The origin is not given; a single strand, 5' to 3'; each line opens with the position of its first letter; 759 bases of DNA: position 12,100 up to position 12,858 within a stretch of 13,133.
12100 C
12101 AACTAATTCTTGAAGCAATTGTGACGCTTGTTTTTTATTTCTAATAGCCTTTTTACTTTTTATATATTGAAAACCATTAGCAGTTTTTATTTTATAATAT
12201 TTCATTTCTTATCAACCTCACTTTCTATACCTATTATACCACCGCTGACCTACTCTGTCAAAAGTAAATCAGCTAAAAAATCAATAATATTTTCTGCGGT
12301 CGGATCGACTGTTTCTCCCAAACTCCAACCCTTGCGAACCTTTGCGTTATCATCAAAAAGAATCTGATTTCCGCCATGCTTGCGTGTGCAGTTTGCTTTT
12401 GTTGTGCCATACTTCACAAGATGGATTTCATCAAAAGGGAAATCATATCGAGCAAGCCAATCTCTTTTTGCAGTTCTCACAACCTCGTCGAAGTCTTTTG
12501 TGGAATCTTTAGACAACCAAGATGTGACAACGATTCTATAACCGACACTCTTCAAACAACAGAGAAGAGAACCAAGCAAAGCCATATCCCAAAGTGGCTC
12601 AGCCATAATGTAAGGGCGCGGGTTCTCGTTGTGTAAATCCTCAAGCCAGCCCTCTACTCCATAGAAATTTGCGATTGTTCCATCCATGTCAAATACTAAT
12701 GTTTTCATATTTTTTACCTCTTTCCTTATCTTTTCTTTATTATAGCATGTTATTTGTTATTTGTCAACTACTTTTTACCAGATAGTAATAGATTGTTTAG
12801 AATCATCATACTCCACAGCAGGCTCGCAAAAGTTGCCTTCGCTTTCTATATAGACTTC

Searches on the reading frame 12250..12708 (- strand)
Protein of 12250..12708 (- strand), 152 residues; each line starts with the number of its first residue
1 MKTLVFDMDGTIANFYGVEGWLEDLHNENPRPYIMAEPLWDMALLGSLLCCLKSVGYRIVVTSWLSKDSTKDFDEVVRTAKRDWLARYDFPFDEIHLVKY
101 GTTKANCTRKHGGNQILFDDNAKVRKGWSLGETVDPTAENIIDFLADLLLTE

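Call 10: search_protein_families(library=phrogs, proteins=[window:12250-12708:-], max_evalue=0.01)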
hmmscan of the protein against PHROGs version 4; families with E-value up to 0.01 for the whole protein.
window:12250-12708:- (152 aa): 3 families
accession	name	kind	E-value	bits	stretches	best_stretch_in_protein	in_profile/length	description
phrog_2643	-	moron, auxiliary metabolic gene and host takeover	5.6e-08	33.6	1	74-129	91-147/182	5'-3' deoxyribonucleotidase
phrog_420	-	unknown function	1.7e-05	25.5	1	52-129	96-166/267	unknown function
phrog_415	-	other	0.00014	22.7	1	1-129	21-155/218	polynucleotide kinase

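Call 11: search_protein_families(library=pfam, proteins=[window:12250-12708:-], max_evalue=0.01)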
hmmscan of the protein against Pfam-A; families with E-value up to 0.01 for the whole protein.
window:12250-12708:- (152 aa): 1 family
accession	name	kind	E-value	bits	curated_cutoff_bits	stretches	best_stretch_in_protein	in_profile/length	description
PF00702.32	Hydrolase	-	0.0031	18.4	26.4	1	1-90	1-66/191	haloacid dehalogenase-like hydrolase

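Call 48: find_encoding_contigs(protein=window:12250-12708:-, flank=10000, max_places=6)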
Protein window:12250-12708:- (152 aa): 22 contigs read that carry it; 6 places shown.
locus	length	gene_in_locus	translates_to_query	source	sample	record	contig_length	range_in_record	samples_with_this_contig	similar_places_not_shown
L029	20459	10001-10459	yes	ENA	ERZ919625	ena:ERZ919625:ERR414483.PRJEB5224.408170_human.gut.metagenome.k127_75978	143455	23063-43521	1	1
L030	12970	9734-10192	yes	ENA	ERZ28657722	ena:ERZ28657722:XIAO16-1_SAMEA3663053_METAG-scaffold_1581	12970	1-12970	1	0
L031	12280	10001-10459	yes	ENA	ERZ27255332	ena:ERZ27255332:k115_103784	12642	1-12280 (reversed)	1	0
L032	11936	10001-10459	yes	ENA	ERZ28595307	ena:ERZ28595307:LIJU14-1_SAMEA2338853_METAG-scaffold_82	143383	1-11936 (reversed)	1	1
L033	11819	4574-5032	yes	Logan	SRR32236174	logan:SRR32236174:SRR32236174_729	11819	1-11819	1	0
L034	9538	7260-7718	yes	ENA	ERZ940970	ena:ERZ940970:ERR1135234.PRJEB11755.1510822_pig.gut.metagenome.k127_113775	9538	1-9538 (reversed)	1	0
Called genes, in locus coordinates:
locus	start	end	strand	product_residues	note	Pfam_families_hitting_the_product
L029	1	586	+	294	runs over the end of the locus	PF04446:Thg1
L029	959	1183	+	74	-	-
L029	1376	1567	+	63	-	-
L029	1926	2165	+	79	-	-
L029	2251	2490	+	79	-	-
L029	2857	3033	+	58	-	-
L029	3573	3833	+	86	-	-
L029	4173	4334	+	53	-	-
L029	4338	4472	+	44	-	-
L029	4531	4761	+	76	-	-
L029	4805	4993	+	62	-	-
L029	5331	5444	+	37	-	-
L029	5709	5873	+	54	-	-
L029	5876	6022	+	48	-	-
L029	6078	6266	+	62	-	-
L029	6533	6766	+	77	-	-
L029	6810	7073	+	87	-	-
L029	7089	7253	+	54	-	-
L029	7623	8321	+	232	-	-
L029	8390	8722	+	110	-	-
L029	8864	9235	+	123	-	-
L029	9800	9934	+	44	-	-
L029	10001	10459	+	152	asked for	-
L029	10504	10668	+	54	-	-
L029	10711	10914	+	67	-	-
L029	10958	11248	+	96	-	-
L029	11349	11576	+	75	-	-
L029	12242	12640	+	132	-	-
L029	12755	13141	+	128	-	-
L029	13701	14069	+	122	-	-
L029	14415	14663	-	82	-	-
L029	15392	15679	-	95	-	-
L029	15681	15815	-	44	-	-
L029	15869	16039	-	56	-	-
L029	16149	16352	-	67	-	-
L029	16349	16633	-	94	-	-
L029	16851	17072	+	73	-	-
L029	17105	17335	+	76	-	-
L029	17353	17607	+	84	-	-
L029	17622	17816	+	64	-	-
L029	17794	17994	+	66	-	-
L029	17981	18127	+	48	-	-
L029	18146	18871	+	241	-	-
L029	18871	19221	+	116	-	-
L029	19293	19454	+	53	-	-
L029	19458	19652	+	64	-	-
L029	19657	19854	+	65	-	-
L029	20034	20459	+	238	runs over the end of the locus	-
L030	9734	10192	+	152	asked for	-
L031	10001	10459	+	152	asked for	-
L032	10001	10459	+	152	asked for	-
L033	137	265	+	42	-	-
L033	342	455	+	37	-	-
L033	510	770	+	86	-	-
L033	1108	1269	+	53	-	-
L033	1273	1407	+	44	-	-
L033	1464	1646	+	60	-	-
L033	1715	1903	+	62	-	-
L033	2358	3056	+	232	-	-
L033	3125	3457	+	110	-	-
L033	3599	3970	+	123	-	-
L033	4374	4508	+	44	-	-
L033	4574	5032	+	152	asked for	-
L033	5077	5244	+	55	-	-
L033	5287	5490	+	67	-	-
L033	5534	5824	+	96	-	-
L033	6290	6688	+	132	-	-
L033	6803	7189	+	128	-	-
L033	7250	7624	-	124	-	-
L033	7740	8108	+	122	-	-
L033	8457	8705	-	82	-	-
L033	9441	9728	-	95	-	-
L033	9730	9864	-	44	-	-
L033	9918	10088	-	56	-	-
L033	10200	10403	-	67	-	-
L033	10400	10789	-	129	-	-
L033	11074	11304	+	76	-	-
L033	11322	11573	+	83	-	-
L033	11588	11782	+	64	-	-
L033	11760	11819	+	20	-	?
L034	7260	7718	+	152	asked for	-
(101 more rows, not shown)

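Call 86: search_dna_similar(query=window:12250-12708:-, collection=phages, mode=protein, max_rows=12, max_evalue=0.001)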
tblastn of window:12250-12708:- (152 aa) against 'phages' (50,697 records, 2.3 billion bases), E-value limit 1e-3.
Records with a match: 3; places in all: 3; records where one place covers at least 80% of the query: 3.
Best place of each record, by identity: <60% 3.
By first word of the organism name: Bacteriophage 2; Phage 1.
By host as written in the record: - 3.
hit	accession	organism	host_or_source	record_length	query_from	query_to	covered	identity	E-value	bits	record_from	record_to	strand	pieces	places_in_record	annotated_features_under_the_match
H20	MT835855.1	Bacteriophage sp.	human fecal samples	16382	1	152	100%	59.2%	2e-50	177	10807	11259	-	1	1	record has no annotation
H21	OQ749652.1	Phage Phass-1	human gut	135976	2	149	97%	53.6%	5e-46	165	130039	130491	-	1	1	hypothetical protein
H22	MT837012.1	Bacteriophage sp.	human fecal samples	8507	1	128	84%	35.9%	5e-20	91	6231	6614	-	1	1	record has no annotation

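Call 87: get_annotated_region(hit=H21, flank=12000)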
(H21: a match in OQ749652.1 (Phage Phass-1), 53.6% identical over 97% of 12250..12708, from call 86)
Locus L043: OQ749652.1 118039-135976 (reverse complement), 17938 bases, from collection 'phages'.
description: Phage Phass-1, complete genome.
organism: Phage Phass-1 (NCBI taxid 3043662)
taxonomy: Viruses; Duplodnaviria; Heunggongvirae; Uroviricota; Caudoviricetes; Caudoviricetes code 15 clade
host: -; source: human gut; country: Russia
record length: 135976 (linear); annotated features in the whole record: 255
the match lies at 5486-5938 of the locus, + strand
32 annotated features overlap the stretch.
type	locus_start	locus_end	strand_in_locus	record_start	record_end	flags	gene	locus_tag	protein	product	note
CDS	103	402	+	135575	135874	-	-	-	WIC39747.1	hypothetical protein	-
CDS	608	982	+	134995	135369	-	-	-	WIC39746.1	hypothetical protein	-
CDS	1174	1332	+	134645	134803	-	-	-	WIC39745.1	hypothetical protein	-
CDS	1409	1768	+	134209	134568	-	-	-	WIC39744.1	hypothetical protein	-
CDS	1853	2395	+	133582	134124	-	-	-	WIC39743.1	hypothetical protein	-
CDS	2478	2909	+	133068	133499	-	-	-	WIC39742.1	hypothetical protein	-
CDS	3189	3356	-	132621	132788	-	-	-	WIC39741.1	hypothetical protein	-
CDS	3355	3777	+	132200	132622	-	-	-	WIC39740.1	hypothetical protein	-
CDS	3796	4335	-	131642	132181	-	-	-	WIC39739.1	hypothetical protein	-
CDS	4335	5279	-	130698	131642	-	-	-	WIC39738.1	hypothetical protein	-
CDS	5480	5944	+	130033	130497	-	-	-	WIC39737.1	hypothetical protein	-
CDS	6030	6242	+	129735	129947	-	-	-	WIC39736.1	hypothetical protein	-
CDS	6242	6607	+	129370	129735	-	-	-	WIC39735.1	hypothetical protein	-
CDS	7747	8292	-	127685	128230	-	-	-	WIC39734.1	hypothetical protein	-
CDS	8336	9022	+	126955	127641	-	-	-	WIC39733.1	hypothetical protein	-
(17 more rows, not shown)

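Call 111: search_protein_families(library=pfam, proteins=[L033:7250-7624:-], max_evalue=0.05)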
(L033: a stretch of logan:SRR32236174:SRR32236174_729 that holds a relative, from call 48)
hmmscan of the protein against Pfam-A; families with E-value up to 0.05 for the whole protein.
L033:7250-7624:- (124 aa): 0 families

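Call 112: search_protein_families(library=phrogs, proteins=[L033:7250-7624:-], max_evalue=0.01)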
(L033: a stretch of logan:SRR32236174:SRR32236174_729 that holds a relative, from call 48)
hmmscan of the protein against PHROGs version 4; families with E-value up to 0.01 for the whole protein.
L033:7250-7624:- (124 aa): 0 families
